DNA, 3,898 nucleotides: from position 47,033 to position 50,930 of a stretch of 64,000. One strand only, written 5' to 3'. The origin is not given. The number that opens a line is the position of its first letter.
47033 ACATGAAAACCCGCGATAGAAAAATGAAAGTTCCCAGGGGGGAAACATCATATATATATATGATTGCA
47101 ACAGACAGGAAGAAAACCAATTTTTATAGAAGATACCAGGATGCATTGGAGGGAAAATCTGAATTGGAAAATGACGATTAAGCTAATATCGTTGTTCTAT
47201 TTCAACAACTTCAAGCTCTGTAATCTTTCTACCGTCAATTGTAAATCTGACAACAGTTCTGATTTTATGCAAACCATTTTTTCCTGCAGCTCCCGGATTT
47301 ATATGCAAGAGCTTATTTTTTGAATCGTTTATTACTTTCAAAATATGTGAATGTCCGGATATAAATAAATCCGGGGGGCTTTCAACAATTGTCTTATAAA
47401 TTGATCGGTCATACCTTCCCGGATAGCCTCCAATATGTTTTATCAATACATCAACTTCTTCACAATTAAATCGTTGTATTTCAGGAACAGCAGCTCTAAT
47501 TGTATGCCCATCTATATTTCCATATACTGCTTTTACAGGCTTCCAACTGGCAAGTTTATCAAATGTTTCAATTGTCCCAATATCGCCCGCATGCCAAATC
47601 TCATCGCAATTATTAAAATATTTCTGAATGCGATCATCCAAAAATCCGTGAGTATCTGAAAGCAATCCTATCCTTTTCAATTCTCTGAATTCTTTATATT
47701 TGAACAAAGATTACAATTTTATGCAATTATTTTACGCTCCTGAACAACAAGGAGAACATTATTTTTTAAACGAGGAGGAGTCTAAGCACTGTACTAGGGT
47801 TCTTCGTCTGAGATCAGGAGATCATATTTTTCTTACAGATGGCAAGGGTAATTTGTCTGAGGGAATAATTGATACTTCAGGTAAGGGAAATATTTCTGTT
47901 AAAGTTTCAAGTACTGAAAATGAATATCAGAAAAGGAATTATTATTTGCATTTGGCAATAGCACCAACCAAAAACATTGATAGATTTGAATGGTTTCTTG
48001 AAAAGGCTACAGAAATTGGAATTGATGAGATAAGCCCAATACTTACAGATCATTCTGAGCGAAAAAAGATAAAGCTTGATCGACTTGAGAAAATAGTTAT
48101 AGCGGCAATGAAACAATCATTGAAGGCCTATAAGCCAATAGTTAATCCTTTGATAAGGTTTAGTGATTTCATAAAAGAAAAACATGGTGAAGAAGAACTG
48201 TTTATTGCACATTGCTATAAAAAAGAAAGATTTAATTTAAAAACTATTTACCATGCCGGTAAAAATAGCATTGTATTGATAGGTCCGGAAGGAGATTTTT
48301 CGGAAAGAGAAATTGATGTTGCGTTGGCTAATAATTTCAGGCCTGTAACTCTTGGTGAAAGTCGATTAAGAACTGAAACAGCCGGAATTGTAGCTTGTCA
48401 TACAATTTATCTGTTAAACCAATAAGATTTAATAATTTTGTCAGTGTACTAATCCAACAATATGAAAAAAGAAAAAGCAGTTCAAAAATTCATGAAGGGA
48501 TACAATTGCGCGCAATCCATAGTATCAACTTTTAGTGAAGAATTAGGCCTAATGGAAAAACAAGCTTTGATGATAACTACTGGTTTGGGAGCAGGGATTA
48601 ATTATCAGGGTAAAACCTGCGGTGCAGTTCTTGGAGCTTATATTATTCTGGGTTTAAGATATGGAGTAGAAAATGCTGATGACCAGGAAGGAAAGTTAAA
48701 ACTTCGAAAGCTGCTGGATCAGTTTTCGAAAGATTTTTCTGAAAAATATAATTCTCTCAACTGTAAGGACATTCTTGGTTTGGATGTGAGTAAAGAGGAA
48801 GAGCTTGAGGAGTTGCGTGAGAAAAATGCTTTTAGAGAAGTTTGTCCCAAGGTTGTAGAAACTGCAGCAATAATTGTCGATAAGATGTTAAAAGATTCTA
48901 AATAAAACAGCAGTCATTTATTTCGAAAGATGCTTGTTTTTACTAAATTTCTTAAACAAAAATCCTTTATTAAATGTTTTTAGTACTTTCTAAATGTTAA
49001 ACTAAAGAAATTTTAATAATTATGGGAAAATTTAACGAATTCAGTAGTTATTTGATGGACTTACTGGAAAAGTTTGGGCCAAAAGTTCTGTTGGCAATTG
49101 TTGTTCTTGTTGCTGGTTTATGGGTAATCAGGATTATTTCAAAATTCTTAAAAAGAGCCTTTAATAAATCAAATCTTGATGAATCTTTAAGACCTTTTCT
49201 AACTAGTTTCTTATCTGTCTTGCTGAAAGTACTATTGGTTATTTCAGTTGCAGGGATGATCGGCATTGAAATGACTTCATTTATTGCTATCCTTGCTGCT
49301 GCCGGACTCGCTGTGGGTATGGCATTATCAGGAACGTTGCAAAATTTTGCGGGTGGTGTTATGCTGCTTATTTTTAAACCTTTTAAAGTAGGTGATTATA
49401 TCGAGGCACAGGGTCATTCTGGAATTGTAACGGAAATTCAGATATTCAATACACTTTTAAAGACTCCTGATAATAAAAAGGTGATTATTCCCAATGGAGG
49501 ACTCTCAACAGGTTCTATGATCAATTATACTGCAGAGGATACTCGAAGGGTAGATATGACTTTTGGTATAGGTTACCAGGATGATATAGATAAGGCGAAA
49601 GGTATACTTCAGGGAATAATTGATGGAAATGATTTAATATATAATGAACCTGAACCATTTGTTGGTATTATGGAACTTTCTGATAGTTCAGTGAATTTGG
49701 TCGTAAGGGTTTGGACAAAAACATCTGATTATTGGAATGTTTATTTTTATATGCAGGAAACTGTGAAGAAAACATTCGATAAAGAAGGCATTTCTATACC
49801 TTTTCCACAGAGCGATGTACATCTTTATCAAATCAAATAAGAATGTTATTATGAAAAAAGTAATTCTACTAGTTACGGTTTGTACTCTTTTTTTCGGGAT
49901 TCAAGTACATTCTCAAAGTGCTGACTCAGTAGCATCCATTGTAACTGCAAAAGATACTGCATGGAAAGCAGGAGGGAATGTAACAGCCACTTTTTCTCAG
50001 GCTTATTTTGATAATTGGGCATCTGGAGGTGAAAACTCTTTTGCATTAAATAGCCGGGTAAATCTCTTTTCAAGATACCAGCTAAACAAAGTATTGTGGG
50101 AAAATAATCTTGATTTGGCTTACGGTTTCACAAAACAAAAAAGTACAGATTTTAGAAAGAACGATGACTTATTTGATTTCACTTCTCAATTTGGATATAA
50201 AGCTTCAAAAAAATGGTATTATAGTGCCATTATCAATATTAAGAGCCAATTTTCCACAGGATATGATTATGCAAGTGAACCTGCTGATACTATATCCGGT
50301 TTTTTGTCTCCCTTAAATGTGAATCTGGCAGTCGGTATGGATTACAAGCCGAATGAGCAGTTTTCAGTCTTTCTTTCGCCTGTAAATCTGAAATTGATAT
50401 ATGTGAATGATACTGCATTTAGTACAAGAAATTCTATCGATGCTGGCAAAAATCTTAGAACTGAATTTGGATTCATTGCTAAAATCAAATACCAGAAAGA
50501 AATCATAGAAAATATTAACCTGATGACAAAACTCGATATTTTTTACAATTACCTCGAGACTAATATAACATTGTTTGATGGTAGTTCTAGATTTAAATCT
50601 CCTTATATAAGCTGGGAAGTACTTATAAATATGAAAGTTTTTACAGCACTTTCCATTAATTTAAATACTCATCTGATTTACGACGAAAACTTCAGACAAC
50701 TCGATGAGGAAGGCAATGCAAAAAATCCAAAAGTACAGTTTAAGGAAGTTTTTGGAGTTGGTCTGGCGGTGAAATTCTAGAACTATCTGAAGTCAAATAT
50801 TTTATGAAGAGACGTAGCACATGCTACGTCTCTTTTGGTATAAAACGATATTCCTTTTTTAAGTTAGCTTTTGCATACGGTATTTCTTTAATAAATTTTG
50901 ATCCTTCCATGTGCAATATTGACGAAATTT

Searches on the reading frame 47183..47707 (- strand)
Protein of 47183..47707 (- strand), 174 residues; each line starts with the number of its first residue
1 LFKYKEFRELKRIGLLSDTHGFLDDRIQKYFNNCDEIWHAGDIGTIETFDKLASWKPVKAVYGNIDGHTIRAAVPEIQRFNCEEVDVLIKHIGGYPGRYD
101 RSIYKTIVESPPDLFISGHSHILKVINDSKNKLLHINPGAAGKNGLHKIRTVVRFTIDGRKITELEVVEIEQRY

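Call 22: search_protein_families(library=pfam, proteins=[window:47183-47707:-], max_evalue=0.00001)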
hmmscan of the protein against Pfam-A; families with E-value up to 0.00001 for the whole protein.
window:47183-47707:- (174 aa): 1 family
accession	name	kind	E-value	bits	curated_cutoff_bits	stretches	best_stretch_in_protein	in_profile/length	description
PF12850.12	Metallophos_2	-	4e-29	102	27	1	12-158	2-152/154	Calcineurin-like phosphoesterase superfamily domain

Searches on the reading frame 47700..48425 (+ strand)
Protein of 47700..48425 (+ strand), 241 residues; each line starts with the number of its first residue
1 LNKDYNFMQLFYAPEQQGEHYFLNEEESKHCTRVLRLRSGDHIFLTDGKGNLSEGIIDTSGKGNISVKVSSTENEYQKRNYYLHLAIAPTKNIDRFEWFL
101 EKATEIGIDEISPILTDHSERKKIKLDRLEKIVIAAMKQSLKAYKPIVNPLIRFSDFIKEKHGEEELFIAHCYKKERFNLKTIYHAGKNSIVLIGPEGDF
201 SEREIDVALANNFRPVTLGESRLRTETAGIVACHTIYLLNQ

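Call 22: search_protein_families(library=pfam, proteins=[window:47700-48425:+], max_evalue=0.00001)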
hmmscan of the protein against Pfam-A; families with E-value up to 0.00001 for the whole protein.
window:47700-48425:+ (241 aa): 2 families
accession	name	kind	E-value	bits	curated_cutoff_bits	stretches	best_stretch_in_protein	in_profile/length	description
PF04452.19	Methyltrans_RNA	-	4e-42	144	23.9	1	81-236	5-164/165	RNA methyltransferase domain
PF20260.4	PUA_4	-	1.3e-09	38.4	23.9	1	23-69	1-47/48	RNA methyltransferase PUA domain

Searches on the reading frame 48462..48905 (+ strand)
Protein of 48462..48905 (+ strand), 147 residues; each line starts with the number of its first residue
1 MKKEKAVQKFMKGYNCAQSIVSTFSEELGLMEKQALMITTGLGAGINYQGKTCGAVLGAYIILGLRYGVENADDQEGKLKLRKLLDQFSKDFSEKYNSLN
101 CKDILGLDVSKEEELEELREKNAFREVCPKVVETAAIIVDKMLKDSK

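Call 22: search_protein_families(library=pfam, proteins=[window:48462-48905:+], max_evalue=0.00001)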
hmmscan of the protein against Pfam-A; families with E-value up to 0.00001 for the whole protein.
window:48462-48905:+ (147 aa): 1 family
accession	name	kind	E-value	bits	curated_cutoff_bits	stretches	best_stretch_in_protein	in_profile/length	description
PF09719.15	C_GCAxxG_C_C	-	1.2e-29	103.3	27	1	14-142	1-118/118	Putative redox-active protein (C_GCAxxG_C_C)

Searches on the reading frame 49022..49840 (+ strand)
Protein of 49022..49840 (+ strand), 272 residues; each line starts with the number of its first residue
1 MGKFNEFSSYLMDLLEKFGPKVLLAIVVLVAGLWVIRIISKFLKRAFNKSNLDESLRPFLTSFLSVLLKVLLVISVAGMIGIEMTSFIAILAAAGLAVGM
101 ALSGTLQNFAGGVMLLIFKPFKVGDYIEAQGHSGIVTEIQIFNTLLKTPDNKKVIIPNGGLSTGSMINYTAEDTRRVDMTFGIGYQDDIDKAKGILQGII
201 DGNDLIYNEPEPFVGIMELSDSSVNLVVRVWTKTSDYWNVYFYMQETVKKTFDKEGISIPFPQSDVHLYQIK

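Call 22: search_protein_families(library=pfam, proteins=[window:49022-49840:+], max_evalue=0.00001)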
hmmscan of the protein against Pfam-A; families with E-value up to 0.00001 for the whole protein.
window:49022-49840:+ (272 aa): 3 families
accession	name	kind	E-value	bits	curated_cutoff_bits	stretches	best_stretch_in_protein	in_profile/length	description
PF00924.24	MS_channel_2nd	-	1.7e-21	76.5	20.2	1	105-170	2-67/68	Mechanosensitive ion channel, beta-domain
PF21082.3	MS_channel_3rd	-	5.5e-16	59.2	21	1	177-259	1-88/88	Mechanosensitive ion channel MscS, C-terminal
PF05552.17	MS_channel_1st_1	-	1.5e-08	34.8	22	1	13-54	8-49/50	Mechanosensitive ion channel, conserved TM helix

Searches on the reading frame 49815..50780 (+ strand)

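Call 22: search_protein_families(library=pfam, proteins=[window:49815-50780:+], max_evalue=0.00001)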
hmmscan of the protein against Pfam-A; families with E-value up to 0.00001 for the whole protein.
window:49815-50780:+ (321 aa): 1 family
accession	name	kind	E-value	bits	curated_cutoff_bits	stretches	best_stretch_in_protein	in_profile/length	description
PF11276.14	DUF3078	-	1.3e-30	106.1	25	1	60-150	1-92/92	Protein of unknown function (DUF3078)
